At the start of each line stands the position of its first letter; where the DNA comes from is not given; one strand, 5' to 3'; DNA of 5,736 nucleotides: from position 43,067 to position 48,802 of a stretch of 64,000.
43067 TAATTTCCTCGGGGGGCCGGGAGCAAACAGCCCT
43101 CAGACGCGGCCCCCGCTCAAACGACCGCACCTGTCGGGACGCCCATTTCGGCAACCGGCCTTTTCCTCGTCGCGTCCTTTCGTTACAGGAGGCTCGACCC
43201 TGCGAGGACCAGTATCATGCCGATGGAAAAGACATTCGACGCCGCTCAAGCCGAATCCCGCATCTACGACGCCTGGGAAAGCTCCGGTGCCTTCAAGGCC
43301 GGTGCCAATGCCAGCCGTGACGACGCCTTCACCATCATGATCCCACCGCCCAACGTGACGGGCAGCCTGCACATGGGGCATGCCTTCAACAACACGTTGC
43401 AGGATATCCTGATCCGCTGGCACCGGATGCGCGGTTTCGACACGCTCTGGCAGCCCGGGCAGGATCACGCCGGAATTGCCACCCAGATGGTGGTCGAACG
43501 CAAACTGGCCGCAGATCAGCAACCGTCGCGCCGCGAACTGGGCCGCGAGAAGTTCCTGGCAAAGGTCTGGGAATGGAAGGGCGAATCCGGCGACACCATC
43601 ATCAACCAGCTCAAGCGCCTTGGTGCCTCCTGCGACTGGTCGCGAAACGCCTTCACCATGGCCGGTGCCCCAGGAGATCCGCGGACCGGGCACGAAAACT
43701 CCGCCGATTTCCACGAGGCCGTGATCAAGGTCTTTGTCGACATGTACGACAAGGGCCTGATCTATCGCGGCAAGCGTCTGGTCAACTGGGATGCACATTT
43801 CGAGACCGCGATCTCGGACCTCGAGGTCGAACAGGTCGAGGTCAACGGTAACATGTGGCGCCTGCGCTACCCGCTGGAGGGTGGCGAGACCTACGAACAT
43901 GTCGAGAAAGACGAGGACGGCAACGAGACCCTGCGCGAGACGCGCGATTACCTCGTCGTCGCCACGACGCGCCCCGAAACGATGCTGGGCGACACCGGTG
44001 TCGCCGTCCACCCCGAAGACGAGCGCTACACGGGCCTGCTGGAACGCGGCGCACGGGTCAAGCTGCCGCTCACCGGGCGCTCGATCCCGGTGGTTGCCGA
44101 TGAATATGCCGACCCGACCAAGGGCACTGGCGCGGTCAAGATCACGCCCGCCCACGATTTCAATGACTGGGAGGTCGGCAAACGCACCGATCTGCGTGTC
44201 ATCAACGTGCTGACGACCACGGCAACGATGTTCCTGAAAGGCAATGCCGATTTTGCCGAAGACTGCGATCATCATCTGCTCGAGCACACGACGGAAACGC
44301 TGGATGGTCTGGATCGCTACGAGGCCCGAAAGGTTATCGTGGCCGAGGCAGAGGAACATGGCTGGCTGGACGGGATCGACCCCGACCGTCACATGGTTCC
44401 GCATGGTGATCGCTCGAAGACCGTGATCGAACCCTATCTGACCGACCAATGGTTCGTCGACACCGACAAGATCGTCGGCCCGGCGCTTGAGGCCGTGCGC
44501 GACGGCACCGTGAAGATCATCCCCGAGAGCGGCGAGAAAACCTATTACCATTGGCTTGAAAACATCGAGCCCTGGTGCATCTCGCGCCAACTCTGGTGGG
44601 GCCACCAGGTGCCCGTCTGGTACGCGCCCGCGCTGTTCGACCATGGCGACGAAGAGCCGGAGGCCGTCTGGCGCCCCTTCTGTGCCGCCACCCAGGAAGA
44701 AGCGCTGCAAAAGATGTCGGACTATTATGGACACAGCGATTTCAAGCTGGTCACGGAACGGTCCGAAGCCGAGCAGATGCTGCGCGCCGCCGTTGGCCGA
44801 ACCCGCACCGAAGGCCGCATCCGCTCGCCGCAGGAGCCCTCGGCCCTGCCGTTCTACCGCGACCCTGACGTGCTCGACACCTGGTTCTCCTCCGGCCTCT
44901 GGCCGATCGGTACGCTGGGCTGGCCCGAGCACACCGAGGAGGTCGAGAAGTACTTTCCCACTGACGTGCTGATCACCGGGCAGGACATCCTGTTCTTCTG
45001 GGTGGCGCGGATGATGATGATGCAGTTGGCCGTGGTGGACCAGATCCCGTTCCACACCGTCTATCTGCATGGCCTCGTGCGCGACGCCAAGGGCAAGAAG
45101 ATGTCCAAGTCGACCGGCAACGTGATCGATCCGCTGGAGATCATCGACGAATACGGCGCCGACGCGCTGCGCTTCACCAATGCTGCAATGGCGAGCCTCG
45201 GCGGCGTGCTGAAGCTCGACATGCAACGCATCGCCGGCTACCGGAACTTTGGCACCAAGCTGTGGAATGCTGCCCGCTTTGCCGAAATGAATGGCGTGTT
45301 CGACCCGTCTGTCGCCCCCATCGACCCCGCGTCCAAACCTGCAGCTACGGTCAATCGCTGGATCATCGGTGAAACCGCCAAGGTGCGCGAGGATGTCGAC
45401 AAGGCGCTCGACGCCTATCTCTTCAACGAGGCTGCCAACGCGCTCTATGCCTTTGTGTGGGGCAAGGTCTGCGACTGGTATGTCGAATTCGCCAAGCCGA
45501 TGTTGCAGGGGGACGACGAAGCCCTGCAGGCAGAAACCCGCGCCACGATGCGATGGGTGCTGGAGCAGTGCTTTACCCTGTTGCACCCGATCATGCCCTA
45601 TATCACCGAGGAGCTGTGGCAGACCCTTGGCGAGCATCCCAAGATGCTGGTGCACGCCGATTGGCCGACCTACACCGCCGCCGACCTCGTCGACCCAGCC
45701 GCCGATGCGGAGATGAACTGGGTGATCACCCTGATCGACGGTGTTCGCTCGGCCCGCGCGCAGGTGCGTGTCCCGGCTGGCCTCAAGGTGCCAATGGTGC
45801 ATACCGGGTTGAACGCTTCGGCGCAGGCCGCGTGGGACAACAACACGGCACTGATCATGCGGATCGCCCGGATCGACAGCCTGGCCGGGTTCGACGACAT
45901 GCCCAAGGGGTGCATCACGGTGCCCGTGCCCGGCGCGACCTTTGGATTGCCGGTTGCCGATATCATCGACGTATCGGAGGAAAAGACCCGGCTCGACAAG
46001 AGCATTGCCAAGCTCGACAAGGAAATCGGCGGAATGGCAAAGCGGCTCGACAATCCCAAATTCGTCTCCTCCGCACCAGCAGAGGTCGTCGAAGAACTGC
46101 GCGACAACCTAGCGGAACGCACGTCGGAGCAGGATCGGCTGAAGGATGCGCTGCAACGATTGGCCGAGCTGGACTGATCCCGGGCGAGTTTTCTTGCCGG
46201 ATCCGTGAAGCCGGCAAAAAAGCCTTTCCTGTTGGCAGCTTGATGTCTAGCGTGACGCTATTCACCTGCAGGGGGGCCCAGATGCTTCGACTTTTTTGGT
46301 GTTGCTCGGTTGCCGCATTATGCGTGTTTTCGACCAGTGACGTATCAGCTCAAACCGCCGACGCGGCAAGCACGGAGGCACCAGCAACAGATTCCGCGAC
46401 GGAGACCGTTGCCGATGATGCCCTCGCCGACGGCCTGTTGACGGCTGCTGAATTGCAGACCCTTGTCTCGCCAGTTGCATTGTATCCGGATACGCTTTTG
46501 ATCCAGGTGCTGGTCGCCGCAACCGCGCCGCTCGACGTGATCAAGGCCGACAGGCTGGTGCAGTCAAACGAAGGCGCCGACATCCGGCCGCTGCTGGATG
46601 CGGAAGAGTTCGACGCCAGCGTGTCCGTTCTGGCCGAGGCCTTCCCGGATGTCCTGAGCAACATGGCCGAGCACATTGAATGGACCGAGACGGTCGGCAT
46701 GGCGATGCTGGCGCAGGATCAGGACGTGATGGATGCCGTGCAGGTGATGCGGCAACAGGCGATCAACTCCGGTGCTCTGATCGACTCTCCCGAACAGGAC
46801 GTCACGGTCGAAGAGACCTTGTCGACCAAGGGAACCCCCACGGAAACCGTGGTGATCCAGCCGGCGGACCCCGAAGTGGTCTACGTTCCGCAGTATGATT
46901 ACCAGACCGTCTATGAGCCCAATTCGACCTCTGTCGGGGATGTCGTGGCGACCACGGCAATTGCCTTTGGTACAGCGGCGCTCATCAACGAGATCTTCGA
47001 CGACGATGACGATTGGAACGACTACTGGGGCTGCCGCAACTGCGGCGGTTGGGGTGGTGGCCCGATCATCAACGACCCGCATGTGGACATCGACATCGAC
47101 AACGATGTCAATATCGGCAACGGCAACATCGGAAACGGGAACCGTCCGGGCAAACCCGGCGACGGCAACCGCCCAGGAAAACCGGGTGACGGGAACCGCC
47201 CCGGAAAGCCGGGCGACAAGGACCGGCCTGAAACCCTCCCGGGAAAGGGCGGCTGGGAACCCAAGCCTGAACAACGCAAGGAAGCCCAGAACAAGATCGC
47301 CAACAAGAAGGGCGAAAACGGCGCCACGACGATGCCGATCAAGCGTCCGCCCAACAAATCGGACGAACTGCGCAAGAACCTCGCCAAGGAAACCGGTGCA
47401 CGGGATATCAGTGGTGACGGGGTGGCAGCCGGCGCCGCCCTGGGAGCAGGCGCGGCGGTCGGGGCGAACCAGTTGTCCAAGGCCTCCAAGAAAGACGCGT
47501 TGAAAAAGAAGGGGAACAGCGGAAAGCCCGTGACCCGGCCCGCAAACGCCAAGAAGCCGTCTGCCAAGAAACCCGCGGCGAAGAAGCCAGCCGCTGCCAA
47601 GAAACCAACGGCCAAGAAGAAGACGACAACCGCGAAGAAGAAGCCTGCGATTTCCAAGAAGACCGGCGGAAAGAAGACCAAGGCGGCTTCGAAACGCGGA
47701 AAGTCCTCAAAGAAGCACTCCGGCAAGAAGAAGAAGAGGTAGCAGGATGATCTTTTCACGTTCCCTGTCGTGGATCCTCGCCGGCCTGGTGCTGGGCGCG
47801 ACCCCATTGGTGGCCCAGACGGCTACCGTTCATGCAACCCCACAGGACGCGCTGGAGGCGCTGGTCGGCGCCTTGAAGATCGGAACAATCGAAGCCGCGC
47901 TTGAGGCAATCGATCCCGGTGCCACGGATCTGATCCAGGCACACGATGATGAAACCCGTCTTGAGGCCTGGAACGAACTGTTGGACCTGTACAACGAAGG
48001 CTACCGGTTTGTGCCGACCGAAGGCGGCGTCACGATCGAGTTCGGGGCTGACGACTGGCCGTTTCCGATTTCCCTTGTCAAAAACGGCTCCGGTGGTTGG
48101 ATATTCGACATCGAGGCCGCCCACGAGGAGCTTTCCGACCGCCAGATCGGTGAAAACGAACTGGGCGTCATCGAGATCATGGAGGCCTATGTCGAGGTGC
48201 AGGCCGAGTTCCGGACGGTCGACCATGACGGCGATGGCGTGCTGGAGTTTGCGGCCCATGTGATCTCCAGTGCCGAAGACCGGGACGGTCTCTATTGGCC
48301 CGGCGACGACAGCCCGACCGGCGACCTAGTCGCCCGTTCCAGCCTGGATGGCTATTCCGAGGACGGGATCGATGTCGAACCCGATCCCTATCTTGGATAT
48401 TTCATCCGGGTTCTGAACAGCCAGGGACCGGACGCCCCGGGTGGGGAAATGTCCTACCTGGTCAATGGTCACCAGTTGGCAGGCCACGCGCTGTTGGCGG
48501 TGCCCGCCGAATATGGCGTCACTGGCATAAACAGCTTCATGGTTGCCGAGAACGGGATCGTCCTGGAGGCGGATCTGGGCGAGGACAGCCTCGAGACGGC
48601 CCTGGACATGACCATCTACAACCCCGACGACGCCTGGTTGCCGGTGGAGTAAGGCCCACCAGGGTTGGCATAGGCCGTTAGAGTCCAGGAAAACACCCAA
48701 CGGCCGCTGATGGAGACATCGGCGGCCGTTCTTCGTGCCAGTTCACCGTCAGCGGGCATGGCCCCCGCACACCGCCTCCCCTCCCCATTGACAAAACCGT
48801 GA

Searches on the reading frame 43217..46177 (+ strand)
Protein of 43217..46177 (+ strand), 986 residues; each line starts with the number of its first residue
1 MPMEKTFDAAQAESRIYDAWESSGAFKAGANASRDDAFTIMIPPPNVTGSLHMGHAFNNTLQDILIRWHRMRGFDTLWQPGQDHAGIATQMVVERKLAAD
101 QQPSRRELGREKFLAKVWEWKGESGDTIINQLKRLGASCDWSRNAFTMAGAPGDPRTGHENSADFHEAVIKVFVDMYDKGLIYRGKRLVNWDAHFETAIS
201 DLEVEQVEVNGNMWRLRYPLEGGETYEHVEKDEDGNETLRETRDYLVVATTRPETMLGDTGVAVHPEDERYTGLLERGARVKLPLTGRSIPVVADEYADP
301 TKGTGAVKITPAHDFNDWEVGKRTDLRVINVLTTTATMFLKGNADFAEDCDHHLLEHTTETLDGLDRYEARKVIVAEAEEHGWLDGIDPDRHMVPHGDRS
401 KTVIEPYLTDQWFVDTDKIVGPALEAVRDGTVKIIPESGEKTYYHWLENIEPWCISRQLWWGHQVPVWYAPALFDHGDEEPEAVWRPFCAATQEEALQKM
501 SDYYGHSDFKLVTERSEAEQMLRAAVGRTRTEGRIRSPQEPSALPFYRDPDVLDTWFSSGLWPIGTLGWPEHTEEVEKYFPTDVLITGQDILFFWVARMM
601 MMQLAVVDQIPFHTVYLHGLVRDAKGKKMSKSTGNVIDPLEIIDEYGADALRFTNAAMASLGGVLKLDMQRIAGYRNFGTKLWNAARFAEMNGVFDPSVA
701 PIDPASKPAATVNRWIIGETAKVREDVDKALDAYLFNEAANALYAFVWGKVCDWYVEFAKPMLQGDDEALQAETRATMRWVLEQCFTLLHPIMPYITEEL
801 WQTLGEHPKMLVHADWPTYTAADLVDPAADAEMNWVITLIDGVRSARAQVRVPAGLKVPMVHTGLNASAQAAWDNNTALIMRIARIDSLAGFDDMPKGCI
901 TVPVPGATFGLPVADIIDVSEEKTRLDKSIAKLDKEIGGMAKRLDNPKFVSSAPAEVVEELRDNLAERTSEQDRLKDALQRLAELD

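Call 62: search_protein_families(library=pfam, proteins=[window:43217-46177:+], max_evalue=0.00001)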
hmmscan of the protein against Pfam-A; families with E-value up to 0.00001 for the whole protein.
window:43217-46177:+ (986 aa): 6 families
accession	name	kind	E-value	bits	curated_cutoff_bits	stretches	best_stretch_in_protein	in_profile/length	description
PF00133.28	tRNA-synt_1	-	2.4e-140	468.4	22.7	1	16-662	2-408/414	tRNA synthetases class I (I, L, M and V)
PF08264.19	Anticodon_1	-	6.1e-37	127.2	25.1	1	713-858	1-144/148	Anticodon-binding domain of tRNA ligase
PF10458.14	Val_tRNA-synt_C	-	1.8e-20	73.4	25.9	1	918-983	1-66/66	Valyl tRNA synthetase tRNA binding arm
PF09334.17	tRNA-synt_1g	-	8.4e-18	64.7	20.1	1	585-657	286-356/391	tRNA synthetases class I (M)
PF13603.12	tRNA-synt_1_2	-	3.1e-09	37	25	1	270-377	79-183/185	Leucyl-tRNA synthetase, editing domain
PF01406.26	tRNA-synt_1e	-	5.9e-06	26.3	27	0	583-654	209-279/301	tRNA synthetases class I (C) catalytic domain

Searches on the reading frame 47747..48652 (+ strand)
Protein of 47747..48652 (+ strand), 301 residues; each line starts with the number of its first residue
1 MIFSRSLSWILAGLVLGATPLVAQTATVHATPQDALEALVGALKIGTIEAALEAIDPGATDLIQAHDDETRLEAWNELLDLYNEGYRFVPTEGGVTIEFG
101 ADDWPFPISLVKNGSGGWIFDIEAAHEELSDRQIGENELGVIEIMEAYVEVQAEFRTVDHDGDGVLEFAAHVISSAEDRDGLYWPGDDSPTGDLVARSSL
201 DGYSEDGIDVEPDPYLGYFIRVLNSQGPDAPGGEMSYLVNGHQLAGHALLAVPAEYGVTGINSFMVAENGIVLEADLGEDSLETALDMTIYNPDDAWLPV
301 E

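Call 62: search_protein_families(library=pfam, proteins=[window:47747-48652:+], max_evalue=0.00001)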
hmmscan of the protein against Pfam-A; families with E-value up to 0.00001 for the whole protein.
window:47747-48652:+ (301 aa): 1 family
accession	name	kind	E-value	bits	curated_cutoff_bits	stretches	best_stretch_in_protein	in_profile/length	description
PF11453.13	DUF2950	-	1.2e-73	248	20.2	1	28-299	3-273/274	Protein of unknown function (DUF2950)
